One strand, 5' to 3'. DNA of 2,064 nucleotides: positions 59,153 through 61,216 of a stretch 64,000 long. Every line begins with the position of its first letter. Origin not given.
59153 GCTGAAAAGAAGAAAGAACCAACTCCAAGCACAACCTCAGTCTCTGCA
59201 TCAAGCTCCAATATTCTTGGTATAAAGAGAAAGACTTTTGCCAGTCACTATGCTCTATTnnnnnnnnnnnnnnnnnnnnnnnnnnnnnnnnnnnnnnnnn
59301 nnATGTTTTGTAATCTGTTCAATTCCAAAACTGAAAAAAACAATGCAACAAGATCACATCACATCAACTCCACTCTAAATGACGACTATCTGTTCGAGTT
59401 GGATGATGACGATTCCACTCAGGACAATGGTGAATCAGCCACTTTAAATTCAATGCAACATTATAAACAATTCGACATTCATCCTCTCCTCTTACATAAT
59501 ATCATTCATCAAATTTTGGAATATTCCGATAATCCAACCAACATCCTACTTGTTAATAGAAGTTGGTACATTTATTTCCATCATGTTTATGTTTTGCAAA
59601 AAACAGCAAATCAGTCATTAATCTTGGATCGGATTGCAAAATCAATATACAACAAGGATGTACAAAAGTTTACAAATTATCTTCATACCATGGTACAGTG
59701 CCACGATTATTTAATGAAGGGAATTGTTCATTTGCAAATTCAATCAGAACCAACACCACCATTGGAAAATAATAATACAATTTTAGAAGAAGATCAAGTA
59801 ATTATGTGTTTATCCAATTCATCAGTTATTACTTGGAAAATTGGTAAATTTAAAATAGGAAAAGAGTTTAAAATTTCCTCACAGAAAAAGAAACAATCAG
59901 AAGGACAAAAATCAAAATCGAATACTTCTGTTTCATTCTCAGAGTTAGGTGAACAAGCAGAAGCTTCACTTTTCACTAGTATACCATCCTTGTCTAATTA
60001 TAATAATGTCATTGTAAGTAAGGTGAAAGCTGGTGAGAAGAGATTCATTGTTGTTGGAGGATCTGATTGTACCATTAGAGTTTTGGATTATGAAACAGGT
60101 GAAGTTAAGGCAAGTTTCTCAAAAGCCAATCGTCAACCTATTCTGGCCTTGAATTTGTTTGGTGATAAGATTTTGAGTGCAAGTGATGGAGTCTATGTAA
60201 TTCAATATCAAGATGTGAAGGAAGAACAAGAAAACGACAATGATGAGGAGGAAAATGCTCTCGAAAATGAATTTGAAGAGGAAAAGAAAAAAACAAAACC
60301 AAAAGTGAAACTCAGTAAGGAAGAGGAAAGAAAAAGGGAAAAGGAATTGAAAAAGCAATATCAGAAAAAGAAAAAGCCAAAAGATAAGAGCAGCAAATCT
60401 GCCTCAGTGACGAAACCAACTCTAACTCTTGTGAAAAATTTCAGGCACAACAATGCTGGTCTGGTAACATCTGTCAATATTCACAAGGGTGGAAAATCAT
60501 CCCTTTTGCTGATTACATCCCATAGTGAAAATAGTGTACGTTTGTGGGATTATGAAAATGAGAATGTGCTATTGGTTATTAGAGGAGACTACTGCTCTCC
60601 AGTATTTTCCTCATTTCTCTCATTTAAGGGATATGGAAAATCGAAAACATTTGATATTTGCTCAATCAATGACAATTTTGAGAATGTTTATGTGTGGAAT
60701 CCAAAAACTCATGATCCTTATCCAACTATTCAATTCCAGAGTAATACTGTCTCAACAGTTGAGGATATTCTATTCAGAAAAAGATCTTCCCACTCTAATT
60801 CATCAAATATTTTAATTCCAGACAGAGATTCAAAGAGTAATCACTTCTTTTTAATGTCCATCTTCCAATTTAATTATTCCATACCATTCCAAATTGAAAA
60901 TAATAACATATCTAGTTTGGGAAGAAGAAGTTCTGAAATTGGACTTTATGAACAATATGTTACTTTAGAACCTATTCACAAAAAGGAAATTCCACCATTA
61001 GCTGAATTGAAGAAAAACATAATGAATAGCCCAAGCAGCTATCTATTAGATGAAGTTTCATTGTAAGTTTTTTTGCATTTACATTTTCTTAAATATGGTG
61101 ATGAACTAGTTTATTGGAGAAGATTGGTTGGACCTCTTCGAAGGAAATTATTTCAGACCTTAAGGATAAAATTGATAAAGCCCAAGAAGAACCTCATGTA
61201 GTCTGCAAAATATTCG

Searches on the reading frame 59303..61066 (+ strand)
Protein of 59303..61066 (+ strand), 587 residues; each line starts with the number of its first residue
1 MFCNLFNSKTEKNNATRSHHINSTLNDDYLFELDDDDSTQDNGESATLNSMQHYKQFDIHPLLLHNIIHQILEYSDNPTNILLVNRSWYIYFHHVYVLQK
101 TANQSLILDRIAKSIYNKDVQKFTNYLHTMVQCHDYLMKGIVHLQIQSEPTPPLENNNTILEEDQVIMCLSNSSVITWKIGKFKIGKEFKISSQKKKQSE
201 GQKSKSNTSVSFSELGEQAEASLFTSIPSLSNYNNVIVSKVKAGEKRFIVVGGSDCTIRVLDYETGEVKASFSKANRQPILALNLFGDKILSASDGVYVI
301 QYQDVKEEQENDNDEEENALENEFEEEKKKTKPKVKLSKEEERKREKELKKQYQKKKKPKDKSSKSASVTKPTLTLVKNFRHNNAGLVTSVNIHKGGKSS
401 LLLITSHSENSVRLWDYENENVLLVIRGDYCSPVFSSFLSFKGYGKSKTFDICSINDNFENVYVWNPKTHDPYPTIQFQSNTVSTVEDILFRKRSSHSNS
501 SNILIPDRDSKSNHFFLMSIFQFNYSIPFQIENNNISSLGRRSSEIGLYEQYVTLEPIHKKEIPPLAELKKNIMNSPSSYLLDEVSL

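Call 35: search_protein_families(library=pfam, proteins=[window:59303-61066:+], max_evalue=0.001)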
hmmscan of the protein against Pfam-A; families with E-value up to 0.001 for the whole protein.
window:59303-61066:+ (587 aa): 5 families
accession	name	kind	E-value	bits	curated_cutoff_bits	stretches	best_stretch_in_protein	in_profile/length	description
PF25173.1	Beta-prop_WDR3_1st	-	1.1e-05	25.7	154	0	239-302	34-98/184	WDR3 first beta-propeller domain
PF24796.1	WDR55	-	9.1e-05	22.1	200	1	249-309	68-128/296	WDR55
PF25174.1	Beta-prop_THOC3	-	0.00022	20.8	305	0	247-311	60-123/272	THOC3 beta-propeller domain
PF00400.38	WD40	-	0.00023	22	27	0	376-416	3-39/39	WD domain, G-beta repeat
PF24814.1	WD40_Prp19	-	0.00078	19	320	0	238-299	11-73/281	Prp19 WD40 domain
